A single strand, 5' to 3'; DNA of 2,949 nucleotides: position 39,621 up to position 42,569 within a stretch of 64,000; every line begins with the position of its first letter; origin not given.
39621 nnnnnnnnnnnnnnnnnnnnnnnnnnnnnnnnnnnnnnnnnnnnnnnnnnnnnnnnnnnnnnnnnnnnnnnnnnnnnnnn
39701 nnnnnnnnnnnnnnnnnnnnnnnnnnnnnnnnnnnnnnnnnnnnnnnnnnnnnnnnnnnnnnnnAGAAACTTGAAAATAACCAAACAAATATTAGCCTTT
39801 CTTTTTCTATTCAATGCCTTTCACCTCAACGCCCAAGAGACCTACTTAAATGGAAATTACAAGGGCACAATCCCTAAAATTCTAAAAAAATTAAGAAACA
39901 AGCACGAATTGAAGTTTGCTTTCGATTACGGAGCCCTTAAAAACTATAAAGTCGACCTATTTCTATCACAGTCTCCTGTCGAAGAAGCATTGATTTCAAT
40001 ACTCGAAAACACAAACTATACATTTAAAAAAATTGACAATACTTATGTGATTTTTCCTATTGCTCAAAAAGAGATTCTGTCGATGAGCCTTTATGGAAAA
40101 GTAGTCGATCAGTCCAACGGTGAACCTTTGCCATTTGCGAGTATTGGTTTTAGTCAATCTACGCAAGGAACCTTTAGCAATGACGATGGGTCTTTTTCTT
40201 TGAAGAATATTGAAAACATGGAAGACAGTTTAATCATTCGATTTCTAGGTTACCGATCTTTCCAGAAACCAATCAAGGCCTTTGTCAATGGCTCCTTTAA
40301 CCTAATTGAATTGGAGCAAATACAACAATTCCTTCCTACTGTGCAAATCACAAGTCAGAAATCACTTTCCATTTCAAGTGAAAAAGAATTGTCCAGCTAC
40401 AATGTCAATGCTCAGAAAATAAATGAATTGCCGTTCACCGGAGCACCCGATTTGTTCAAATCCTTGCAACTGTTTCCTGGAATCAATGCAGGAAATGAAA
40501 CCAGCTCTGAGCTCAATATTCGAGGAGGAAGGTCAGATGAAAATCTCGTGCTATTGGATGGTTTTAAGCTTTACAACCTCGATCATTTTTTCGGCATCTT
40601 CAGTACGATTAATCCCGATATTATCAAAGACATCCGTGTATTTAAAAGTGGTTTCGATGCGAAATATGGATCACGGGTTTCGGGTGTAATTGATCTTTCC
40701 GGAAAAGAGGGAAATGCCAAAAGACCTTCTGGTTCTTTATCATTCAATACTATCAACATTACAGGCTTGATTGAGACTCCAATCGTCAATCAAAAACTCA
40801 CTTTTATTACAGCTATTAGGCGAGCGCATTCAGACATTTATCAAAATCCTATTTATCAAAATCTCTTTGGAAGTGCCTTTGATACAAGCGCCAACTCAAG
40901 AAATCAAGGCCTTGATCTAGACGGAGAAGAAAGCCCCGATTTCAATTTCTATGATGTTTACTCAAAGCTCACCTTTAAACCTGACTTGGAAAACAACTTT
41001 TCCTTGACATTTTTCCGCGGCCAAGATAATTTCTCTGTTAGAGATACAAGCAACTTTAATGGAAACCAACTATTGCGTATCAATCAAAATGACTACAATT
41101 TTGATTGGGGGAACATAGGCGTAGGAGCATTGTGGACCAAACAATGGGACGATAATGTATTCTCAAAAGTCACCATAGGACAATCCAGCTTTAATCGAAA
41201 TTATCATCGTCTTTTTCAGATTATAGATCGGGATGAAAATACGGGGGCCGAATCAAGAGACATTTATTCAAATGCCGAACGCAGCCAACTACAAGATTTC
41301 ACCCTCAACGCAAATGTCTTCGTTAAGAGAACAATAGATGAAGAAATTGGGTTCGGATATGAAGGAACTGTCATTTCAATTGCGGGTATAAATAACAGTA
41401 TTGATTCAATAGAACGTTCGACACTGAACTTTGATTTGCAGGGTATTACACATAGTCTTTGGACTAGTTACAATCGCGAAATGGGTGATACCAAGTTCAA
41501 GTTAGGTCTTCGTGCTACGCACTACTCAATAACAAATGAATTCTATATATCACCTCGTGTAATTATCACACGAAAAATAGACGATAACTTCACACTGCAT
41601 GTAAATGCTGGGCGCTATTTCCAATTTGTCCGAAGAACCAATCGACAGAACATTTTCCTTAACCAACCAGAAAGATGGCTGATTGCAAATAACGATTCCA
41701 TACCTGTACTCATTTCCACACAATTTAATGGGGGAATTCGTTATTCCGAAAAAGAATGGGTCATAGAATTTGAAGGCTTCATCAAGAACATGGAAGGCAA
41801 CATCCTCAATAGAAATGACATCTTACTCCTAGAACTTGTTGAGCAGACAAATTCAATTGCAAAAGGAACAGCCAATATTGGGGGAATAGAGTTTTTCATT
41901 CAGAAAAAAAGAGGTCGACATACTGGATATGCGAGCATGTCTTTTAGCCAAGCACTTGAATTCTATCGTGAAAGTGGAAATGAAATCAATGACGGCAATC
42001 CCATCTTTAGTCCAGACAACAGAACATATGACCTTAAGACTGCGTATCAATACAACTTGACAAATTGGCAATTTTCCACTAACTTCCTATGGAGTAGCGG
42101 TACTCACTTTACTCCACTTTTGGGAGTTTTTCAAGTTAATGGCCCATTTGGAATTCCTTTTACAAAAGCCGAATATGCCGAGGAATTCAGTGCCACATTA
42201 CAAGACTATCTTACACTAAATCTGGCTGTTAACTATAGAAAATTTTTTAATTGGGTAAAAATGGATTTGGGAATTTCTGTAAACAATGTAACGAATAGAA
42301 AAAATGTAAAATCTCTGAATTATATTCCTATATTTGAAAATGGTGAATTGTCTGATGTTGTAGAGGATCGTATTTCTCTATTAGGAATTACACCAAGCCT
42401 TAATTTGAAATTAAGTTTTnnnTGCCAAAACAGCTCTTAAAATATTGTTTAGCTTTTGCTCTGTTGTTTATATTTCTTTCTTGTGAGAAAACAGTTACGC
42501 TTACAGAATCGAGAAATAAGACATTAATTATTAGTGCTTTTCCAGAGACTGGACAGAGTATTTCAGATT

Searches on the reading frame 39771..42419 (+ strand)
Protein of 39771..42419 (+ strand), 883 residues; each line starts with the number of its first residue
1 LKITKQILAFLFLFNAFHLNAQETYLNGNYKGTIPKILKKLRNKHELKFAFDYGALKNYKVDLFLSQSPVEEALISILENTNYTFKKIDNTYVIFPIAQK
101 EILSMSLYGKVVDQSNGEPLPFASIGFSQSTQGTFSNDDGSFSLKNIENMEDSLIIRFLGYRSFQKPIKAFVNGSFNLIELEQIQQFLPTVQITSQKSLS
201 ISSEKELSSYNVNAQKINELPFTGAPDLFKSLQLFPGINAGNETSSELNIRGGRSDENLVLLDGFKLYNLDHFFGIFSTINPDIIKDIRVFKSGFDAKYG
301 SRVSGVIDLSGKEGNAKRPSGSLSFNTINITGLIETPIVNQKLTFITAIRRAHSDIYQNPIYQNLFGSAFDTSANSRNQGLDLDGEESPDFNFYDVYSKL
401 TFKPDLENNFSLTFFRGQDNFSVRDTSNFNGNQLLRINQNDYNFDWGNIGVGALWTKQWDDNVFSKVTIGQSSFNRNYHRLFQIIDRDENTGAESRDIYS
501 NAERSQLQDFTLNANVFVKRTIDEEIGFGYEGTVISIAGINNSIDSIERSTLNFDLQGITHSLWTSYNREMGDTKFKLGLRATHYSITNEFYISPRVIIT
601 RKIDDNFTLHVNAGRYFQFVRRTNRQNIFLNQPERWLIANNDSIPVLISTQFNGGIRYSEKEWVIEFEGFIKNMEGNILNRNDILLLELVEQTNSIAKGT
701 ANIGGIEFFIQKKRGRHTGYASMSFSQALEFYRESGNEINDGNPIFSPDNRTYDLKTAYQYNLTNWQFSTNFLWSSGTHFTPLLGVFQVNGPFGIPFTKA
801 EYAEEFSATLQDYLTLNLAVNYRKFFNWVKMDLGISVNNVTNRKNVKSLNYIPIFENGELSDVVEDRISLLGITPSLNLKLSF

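Call 13: search_protein_families(library=pfam, proteins=[window:39771-42419:+], max_evalue=0.001)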
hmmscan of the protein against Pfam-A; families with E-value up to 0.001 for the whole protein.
window:39771-42419:+ (883 aa): 4 families
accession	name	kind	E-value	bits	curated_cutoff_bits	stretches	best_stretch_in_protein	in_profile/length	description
PF13715.12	CarbopepD_reg_2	-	1.5e-15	57.4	32.2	1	108-171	2-65/88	CarboxypepD_reg-like domain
PF07715.20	Plug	-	1.3e-12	48.6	23.9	1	211-305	11-105/107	TonB-dependent Receptor Plug Domain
PF13620.12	CarboxypepD_reg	-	1.9e-08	34.9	32.3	1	107-167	2-65/82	Carboxypeptidase regulatory-like domain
PF07660.19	STN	-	2.3e-06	27.8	28.4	1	60-96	15-51/52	Secretin and TonB N terminus short domain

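Call 71: find_homologous_proteins(query=window:39771-42419:+, max_evalue=1e-30)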
Query window:39771-42419:+ (883 aa): 153 proteins with E <= 1e-30 among 8000 candidates; the best 120 are listed.
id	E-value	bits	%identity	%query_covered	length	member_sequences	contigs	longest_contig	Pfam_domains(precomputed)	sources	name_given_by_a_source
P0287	0.0e+0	1979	100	100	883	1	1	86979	PF13715.13,PF07715.21,PF07660.20,PF13620.13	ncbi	ncbi:MAG: carboxypeptidase-like regulatory domain-containing protein [Bacteroidota bacterium]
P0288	0.0e+0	1187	59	100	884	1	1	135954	PF13715.13,PF07715.21,PF07660.20,PF13620.13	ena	-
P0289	0.0e+0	1094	65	85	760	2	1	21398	PF13715.13,PF07715.21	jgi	-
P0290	4.7e-284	963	50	100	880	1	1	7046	PF13715.13,PF07715.21,PF13620.13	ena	-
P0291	1.2e-121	426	31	96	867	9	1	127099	PF13715.13,PF07715.21,PF13620.13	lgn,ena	-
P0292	1.1e-116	409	29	96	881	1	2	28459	PF13715.13,PF07715.21,PF07660.20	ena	-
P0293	8.9e-115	403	31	100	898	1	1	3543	PF16344.11,PF13715.13,PF07715.21,PF13620.13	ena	-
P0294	2.1e-113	398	30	100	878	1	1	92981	PF13715.13,PF07715.21,PF13620.13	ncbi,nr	ncbi:MAG: carboxypeptidase-like regulatory domain-containing protein [Flavobacteriales bacterium]|nr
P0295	1.3e-112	396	30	99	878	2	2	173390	PF13715.13,PF07715.21,PF07660.20,PF13620.13,PF00593.31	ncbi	-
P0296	3.1e-111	391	31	99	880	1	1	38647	PF16344.11,PF13715.13,PF07715.21,PF07660.20,PF13620.13,PF00593.31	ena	-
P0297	1.4e-108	382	30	100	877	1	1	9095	PF13715.13,PF25183.2,PF07715.21,PF13620.13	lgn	-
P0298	4.8e-108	381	30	97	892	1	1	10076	PF13715.13,PF25183.2,PF07715.21,PF13620.13,PF00593.31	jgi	jgi:hypothetical protein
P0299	9.2e-107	376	29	99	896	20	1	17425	PF16344.11,PF13715.13,PF07715.21,PF07660.20,PF13620.13,PF00593.31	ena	-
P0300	1.9e-106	375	30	100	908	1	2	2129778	PF13715.13,PF07715.21,PF13620.13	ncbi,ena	-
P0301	9.4e-106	373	30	90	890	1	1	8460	PF13715.13,PF07715.21,PF13620.13,PF00593.31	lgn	-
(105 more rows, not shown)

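Call 72: find_encoding_contigs(protein=P0289, flank=10000, max_places=1)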
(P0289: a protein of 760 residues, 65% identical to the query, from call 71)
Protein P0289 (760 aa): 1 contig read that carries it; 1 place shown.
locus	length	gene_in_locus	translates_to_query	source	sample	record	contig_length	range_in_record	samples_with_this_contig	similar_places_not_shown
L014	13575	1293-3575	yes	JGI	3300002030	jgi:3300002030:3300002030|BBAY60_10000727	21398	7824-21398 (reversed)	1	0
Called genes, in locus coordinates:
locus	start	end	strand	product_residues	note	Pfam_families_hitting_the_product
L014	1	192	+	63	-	?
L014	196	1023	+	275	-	PF04773:FecR, PF16344:FecR_C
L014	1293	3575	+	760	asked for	PF13715:CarbopepD_reg_2 (weak), PF07715:Plug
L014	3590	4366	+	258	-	-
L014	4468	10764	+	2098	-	PF21959:DUF6923, PF17963:Big_9, PF17803:Cadherin_4, PF17892:Cadherin_5, PF17963:Big_9, PF17963:Big_9, PF17803:Cadherin_4, PF17892:Cadherin_5, +7 more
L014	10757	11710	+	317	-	PF11751:PorP_SprF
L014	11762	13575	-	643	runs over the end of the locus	PF01336:tRNA_anti-codon (weak), PF17191:RecG_wedge (faint), PF00270:DEAD, PF04851:ResIII, PF00271:Helicase_C, PF19833:RecG_dom3_C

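Call 73: find_encoding_contigs(protein=P0290, flank=10000, max_places=1)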
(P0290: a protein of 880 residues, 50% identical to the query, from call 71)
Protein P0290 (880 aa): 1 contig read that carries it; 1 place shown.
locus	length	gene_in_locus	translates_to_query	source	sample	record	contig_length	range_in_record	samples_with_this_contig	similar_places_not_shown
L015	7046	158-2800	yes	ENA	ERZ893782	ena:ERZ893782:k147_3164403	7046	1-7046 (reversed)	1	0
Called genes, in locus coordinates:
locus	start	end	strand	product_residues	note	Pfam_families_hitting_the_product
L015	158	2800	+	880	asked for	PF13620:CarboxypepD_reg, PF13715:CarbopepD_reg_2, PF07715:Plug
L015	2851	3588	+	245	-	-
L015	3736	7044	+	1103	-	?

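Call 74: find_encoding_contigs(protein=P0291, flank=10000, max_places=1)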
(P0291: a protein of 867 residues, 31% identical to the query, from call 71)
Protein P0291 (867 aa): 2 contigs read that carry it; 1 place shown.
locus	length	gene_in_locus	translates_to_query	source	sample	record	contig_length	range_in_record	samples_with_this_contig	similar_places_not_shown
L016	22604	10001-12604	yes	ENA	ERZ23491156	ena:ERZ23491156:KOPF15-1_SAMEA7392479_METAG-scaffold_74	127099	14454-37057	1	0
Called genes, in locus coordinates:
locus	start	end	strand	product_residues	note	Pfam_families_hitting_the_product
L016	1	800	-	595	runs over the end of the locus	PF00009:GTP_EFTU, PF03144:GTP_EFTU_D2, PF14492:EFG_III (faint), PF00679:EFG_C, PF06421:LepA_C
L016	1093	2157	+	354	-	PF08545:ACP_syn_III, PF08541:ACP_syn_III_C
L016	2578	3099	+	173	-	-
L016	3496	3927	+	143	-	-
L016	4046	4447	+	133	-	-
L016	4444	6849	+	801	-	PF18911:PKD_4 (weak), PF01483:P_proprotein (faint), PF13585:CHU_C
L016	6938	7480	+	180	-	-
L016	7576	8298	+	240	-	PF18962:Por_Secre_tail (faint)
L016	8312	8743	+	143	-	PF00903:Glyoxalase, PF13468:Glyoxalase_3, PF13669:Glyoxalase_4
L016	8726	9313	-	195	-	PF00702:Hydrolase (weak), PF13419:HAD_2 (weak)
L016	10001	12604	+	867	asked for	PF13620:CarboxypepD_reg, PF13715:CarbopepD_reg_2, PF07715:Plug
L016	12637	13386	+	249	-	PF14054:DUF4249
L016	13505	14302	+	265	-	PF04773:FecR, PF16344:FecR_C (weak)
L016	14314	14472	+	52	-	-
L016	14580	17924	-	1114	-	PF17757:UvrB_inter, PF02559:CarD_TRCF_RID, PF00270:DEAD, PF04851:ResIII (weak), PF00271:Helicase_C, PF03461:TRCF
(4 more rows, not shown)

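Call 75: find_encoding_contigs(protein=P0294, flank=10000, max_places=1)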
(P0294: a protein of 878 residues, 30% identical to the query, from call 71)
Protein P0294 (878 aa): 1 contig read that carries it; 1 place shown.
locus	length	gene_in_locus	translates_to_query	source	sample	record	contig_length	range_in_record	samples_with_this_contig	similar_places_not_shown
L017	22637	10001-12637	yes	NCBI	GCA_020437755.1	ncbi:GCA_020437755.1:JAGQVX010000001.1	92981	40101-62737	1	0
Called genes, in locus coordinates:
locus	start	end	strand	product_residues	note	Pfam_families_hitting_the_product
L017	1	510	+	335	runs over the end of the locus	PF02912:Phe_tRNA-synt_N, PF01409:tRNA-synt_2d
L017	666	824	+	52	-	-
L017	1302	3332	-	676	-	PF13432:TPR_16 (faint), PF00515:TPR_1 (faint), PF07719:TPR_2 (faint), PF13424:TPR_12 (weak), PF17874:TPR_MalT (weak), PF13424:TPR_12 (weak), PF00512:HisKA, PF02518:HATPase_c, +2 more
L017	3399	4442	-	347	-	PF05343:Peptidase_M42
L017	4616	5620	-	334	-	PF04389:Peptidase_M28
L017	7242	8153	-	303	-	PF07661:MORN_2 (weak)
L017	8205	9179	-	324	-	PF01370:Epimerase, PF02719:Polysacc_synt_2 (faint), PF04321:RmlD_sub_bind, PF16363:GDP_Man_Dehyd, PF07993:NAD_binding_4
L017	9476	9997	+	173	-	PF04542:Sigma70_r2, PF08281:Sigma70_r4_2, PF04545:Sigma70_r4 (weak)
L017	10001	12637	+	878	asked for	PF13620:CarboxypepD_reg, PF13715:CarbopepD_reg_2, PF07715:Plug (weak)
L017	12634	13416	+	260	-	PF14054:DUF4249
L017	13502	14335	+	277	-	PF04773:FecR, PF16344:FecR_C (faint)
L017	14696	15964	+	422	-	PF13372:Alginate_exp (weak)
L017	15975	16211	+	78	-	PF03927:NapD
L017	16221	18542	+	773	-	PF04879:Molybdop_Fe4S4, PF00384:Molybdopterin, PF01568:Molydop_binding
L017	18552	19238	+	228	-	PF03892:NapB (weak)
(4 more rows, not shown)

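Call 84: search_protein_families(library=ncbifam, proteins=[window:39771-42419:+], max_evalue=0.00001)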
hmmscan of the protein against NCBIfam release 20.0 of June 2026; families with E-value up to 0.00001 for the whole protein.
window:39771-42419:+ (883 aa): 0 families
